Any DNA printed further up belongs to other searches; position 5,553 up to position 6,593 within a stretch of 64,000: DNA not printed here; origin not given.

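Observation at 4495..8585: ACAD-fold flavin monooxygenase + Asp/Glu-racemase-superfamily protein + TMADH-like FMN/Fe-S/FAD flavoprotein: candidate N-alkylated amino-acid or aryl-acid catabolic module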

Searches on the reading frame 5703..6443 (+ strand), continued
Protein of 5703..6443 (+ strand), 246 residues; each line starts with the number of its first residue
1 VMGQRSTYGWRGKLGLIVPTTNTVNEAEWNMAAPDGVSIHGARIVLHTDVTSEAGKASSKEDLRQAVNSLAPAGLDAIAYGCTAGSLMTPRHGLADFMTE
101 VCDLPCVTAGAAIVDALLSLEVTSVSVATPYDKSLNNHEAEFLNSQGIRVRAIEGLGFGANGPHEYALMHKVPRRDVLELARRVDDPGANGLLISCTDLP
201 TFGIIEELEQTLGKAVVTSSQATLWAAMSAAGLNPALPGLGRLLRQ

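Call 58: get_annotated_region(hit=H5, flank=9000)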
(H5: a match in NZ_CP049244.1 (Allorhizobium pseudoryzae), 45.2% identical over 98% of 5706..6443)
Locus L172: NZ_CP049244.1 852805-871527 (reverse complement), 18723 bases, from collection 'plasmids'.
description: Allorhizobium pseudoryzae strain DSM 19479 plasmid unnamed3, complete sequence
organism: Allorhizobium pseudoryzae (NCBI taxid 379684)
taxonomy: Bacteria; Pseudomonadota; Alphaproteobacteria; Hyphomicrobiales; Rhizobiaceae; Allorhizobium; Allorhizobium pseudoryzae
host: -; source: cell culture,soil; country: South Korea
typing (MOB-suite, as given by PLSDB): non-mobilizable
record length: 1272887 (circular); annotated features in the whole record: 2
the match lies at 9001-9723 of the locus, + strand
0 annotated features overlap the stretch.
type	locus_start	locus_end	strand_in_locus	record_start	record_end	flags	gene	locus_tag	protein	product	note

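Call 60: search_protein_families(library=ncbifam, proteins=[L083:5220-5849:+, L083:5940-6722:+, L083:6788-7987:+, L083:8001-8750:+, L083:8782-9630:+, L089:5856-7091:+, L089:7075-8004:+, L171:9766-10698:+], max_evalue=1e-10)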
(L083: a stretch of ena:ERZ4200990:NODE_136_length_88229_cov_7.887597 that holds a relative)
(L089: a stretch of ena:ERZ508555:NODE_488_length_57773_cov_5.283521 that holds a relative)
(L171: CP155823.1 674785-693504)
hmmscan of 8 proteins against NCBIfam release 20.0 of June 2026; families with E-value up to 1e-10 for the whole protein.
L083:5220-5849:+ (209 aa): 2 families
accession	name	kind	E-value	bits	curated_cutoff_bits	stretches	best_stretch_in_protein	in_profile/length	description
NF008517.0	PRK11440.1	equivalog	1.2e-15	57.9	195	1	22-193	7-176/188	hydrolase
NF050097.1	BiurAmidohydBiuH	equivalog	4.6e-11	42.6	370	0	106-185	119-198/221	biuret amidohydrolase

L083:5940-6722:+ (260 aa): 2 families
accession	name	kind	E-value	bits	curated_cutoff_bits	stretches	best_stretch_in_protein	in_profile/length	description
TIGR02990.1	ectoine_eutA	equivalog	6.9e-18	65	318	1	18-258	7-238/239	ectoine utilization protein EutA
NF052327.1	arylmal_decarb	equivalog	1.2e-13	51.3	225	1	91-256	66-229/231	arylmalonate decarboxylase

L083:6788-7987:+ (399 aa): 50 families (the best 25 are shown)
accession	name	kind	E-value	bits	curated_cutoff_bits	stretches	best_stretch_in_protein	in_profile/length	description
NF006002.0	PRK08132.1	subfamily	5.4e-60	203.3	416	1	5-344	26-364/552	FAD-dependent oxidoreductase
NF004829.0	PRK06183.1-3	subfamily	2.7e-54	184.8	390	1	5-345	9-352/520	bifunctional 3-(3-hydroxy-phenyl)propionate/3-hydroxycinnamic acid hydroxylase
NF004831.0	PRK06183.1-5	equivalog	9.8e-54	182.7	546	1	5-343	9-343/568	bifunctional 3-(3-hydroxy-phenyl)propionate/3-hydroxycinnamic acid hydroxylase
NF004832.0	PRK06184.1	subfamily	1e-51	176.3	476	1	6-362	8-364/506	hypothetical protein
NF006092.0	PRK08244.1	equivalog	2.3e-50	171.7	644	1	4-352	2-343/494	monooxygenase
NF004780.0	PRK06126.1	subfamily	3.5e-48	164.2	445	1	4-364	8-386/552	hypothetical protein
NF033145.1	rif_monoox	equivalog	6.7e-43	147.2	800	1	6-350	2-338/472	rifampin monooxygenase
NF004828.0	PRK06183.1-2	equivalog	2.6e-41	141.6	853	1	4-344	12-345/568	bifunctional 3-(3-hydroxy-phenyl)propionate/3-hydroxycinnamic acid hydroxylase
NF005303.0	PRK06834.1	subfamily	2.3e-40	138.6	625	1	4-349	3-333/488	hypothetical protein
NF004827.0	PRK06183.1-1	equivalog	1.3e-37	129.5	966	1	5-343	16-350/554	bifunctional 3-(3-hydroxy-phenyl)propionate/3-hydroxycinnamic acid hydroxylase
NF046068.1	AkvoneHdxseDnrF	equivalog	1.7e-35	122.8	650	1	7-363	1-370/439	aklavinone 12-hydroxylase DnrF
NF046069.1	AkvoneHdxseRdmE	equivalog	4.3e-35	121.5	700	1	7-360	1-368/521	aklavinone 12-hydroxylase RdmE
TIGR01988.1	Ubi-OHases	subfamily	2.3e-33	115.6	224.65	1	6-191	1-188/387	ubiquinone biosynthesis hydroxylase, UbiH/UbiF/VisC/COQ6 family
NF004830.0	PRK06183.1-4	equivalog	3.9e-33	114.7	1135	1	2-340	16-350/617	bifunctional 3-(3-hydroxy-phenyl)propionate/3-hydroxycinnamic acid hydroxylase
NF005691.0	PRK07494.1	equivalog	8.3e-30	103.6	459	1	5-362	9-362/404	UbiH/UbiF family hydroxylase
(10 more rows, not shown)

L083:8001-8750:+ (249 aa): 2 families
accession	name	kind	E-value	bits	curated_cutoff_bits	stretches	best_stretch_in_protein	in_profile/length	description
TIGR02990.1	ectoine_eutA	equivalog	2e-36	125.7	318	1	15-246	9-237/239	ectoine utilization protein EutA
NF052327.1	arylmal_decarb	equivalog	1.1e-30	107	225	1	15-246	2-230/231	arylmalonate decarboxylase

L083:8782-9630:+ (282 aa): 188 families (the best 25 are shown)
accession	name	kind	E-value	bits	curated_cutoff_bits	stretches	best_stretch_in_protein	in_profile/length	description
NF005559.1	PRK07231.1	subfamily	2.2e-40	138.7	215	1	10-250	2-238/249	glucose 1-dehydrogenase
NF004198.0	PRK05653.1-3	equivalog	6.2e-36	124.1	296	1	8-208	3-189/248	3-oxoacyl-ACP reductase FabG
NF009466.0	PRK12826.1-2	subfamily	6.5e-36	124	222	1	12-208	3-187/248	3-oxoacyl-ACP reductase FabG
NF004791.0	PRK06138.1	equivalog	3.9e-33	114.8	312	1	10-213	3-190/252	SDR family oxidoreductase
NF005909.0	PRK07890.1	subfamily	1.4e-32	113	258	1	9-206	4-187/260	short chain dehydrogenase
NF006070.0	PRK08213.1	subfamily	2.1e-32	112.7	279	1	9-206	9-197/259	gluconate 5-dehydrogenase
NF005853.0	PRK07774.1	equivalog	3.2e-32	111.9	303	1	10-212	4-192/250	SDR family oxidoreductase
NF009093.0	PRK12429.1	subfamily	3.9e-32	111.5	258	1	10-206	3-185/259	3-hydroxybutyrate dehydrogenase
TIGR01963.1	PHB_DH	subfamily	4.4e-32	111.3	307.05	1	13-206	2-181/255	3-hydroxybutyrate dehydrogenase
NF006133.0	PRK08278.1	subfamily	4.5e-32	111.1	250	1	9-255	3-244/278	SDR family oxidoreductase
NF006072.0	PRK08217.1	subfamily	3.1e-31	109.1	298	1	10-207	3-195/253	3-ketoacyl-(acyl-carrier-protein) reductase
TIGR03971.1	SDR_subfam_1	subfamily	3.2e-31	108.7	300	1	10-213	1-202/271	mycofactocin-coupled SDR family oxidoreductase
NF004817.0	PRK06171.1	subfamily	5.5e-31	108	304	1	9-213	6-196/265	sorbitol-6-phosphate dehydrogenase subunit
NF005390.0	PRK06935.1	equivalog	7.9e-31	107.3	369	1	8-207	11-195/258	2-dehydro-3-deoxy-D-gluconate 5-dehydrogenase KduD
TIGR01830.1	3oxo_ACP_reduc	equivalog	8.1e-31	107.5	297.75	1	15-206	1-179/239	3-oxoacyl-[acyl-carrier-protein] reductase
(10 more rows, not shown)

L089:5856-7091:+ (411 aa): 7 families
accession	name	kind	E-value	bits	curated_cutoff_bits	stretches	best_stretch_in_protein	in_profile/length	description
NF052585.1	SucGlutTfsCaiB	equivalog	2.9e-78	263.2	750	1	13-393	5-387/394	succinate--glutarate CoA-transferase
NF003809.0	PRK05398.1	subfamily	1.4e-70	238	442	2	15-218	4-205/416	formyl-CoA transferase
TIGR03253.1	oxalate_frc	equivalog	5.4e-69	232.9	504.2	2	15-216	3-202/416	formyl-CoA transferase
NF008511.0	PRK11430.1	equivalog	1.1e-67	228.8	522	1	10-349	4-339/381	CoA:oxalate CoA-transferase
NF041294.1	Scnl_mescCoAtase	equivalog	1.2e-63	215.5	700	1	16-374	4-364/381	succinyl-CoA:mesaconate CoA-transferase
NF002914.1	PRK03525.1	equivalog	3e-34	118.6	413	1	14-411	8-397/400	L-carnitine CoA-transferase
TIGR04253.1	mesacon_CoA_iso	equivalog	1.4e-20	73.7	725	1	16-411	3-400/403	2-methylfumaryl-CoA isomerase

L089:7075-8004:+ (309 aa): 10 families
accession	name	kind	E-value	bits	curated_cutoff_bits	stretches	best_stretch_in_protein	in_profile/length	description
NF004283.0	PRK05692.1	subfamily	4.8e-95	318.1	246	1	9-300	5-295/300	hydroxymethylglutaryl-CoA lyase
TIGR02146.1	LysS_fung_arch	equivalog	1e-18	67.7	413.55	1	14-243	2-220/344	homocitrate synthase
NF006049.0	PRK08195.1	subfamily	8.6e-18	64.5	229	1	161-286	148-267/344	4-hyroxy-2-oxovalerate/4-hydroxy-2-oxopentanoic acid aldolase,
NF002085.0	PRK00915.1-2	subfamily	2.8e-16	59.4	517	1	6-287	9-273/504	2-isopropylmalate synthase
TIGR03217.1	4OH_2_O_val_ald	equivalog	2.9e-16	59.6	286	1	162-283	144-259/334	4-hydroxy-2-oxovalerate aldolase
TIGR02660.1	nifV_homocitr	equivalog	1.1e-15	57.8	462.9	1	11-286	2-260/365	homocitrate synthase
TIGR02090.1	LEU1_arch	subfamily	1.9e-14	53.6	484.75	1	12-293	2-266/363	isopropylmalate/citramalate/homocitrate synthases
TIGR00973.1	leuA_bact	equivalog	6e-11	41.5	598.7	0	10-280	1-265/494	2-isopropylmalate synthase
NF002086.0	PRK00915.1-3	equivalog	6.1e-11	41.5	532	0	9-265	5-251/516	2-isopropylmalate synthase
NF002087.0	PRK00915.1-4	equivalog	7.1e-11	41.3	729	0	164-283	154-273/516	2-isopropylmalate synthase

L171:9766-10698:+ (310 aa): 2 families
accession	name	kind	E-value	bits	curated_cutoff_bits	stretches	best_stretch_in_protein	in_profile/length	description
NF047979.1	lactonase_AidB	equivalog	6.3e-21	74.8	360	1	86-284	71-259/271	AidB family quorum-quenching N-acyl homoserine lactonase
NF047919.1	lactonase_YtnP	equivalog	2.3e-15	56.6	425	1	35-163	25-148/274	YtnP family quorum-quenching lactonase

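Call 64: get_annotated_region(hit=H8, flank=8000)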
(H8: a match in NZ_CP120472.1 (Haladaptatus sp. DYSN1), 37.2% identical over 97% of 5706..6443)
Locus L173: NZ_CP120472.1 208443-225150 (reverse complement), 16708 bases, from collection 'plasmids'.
description: Haladaptatus sp. DYSN1 plasmid unnamed2, complete sequence
organism: Haladaptatus sp. DYSN1 (NCBI taxid 3032580)
taxonomy: Archaea; Euryarchaeota; Halobacteria; Halobacteriales; Haladaptataceae; Haladaptatus; Haladaptatus sp. DYSN1
host: -; source: cell culture,sediment; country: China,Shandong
typing (MOB-suite, as given by PLSDB): non-mobilizable
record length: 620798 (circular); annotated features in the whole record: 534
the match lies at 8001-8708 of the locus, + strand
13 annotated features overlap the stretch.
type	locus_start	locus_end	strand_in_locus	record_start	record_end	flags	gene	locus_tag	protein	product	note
CDS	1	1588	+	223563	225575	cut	-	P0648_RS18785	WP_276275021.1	alkaline phosphatase D family protein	-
CDS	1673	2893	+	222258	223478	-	-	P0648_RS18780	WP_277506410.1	CBS domain-containing protein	-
CDS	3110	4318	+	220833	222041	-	-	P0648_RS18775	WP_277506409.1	Nramp family divalent metal transporter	GO:0055085 - transmembrane transport [Evidence IEA]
CDS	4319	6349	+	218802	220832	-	-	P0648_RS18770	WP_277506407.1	hydantoinase/oxoprolinase family protein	-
CDS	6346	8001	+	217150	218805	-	-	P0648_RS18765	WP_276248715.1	hydantoinase B/oxoprolinase family protein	-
CDS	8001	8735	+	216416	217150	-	-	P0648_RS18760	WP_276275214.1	aspartate/glutamate racemase family protein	GO:0006807 - nitrogen compound metabolic process [Evidence IEA]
CDS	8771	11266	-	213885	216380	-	-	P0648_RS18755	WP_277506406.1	DEAD/DEAH box helicase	-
CDS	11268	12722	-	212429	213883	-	-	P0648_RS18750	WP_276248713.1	ribonuclease H-like domain-containing protein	-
CDS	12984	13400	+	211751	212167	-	-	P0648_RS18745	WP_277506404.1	DUF2178 domain-containing protein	-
CDS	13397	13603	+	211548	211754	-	-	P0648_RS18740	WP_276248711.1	helix-turn-helix transcriptional regulator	-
CDS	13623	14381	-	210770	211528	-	-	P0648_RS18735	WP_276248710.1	hypothetical protein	-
CDS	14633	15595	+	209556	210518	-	-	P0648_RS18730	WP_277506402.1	WD40 repeat domain-containing protein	-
CDS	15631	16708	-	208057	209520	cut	-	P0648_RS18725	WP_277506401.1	ATPase domain-containing protein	-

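Call 65: get_annotated_region(hit=H27, flank=7000)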
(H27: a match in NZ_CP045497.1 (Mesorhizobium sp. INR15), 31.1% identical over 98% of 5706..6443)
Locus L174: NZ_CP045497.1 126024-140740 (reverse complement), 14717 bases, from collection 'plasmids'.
description: Mesorhizobium sp. INR15 plasmid unnamed1
organism: Mesorhizobium sp. INR15 (NCBI taxid 2654248)
taxonomy: Bacteria; Pseudomonadota; Alphaproteobacteria; Hyphomicrobiales; Phyllobacteriaceae; Mesorhizobium; Mesorhizobium sp. INR15
host: -; source: pure culture,nutrient broth; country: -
typing (MOB-suite, as given by PLSDB): non-mobilizable
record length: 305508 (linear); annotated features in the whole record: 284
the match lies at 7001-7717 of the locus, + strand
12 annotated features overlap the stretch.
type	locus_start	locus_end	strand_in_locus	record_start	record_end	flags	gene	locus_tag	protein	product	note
CDS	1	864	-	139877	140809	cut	-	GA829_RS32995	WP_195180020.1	LysR substrate-binding domain-containing protein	-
CDS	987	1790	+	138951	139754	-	-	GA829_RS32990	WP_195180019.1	transporter substrate-binding domain-containing protein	-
CDS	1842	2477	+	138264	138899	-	-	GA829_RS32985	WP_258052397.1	amino acid ABC transporter permease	GO:0006865 - amino acid transport [Evidence IEA]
CDS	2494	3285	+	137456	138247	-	-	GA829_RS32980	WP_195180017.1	amino acid ABC transporter ATP-binding protein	-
CDS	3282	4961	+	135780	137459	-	-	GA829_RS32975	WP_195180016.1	hydantoinase B/oxoprolinase family protein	-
CDS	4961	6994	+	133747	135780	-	-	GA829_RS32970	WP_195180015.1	hydantoinase/oxoprolinase family protein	-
CDS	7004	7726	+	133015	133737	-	-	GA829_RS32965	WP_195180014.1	aspartate/glutamate racemase family protein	GO:0006807 - nitrogen compound metabolic process [Evidence IEA]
CDS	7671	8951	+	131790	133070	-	-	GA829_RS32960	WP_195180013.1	M20/M25/M40 family metallo-hydrolase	-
CDS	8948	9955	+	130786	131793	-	-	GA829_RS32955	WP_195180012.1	pyridoxal-phosphate dependent enzyme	-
CDS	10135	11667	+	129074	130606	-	istA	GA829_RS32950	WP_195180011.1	IS21 family transposase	-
CDS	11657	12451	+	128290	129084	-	istB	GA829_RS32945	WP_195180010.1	IS21-like element helper ATPase IstB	-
CDS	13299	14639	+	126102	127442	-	-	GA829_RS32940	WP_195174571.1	IS1182 family transposase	-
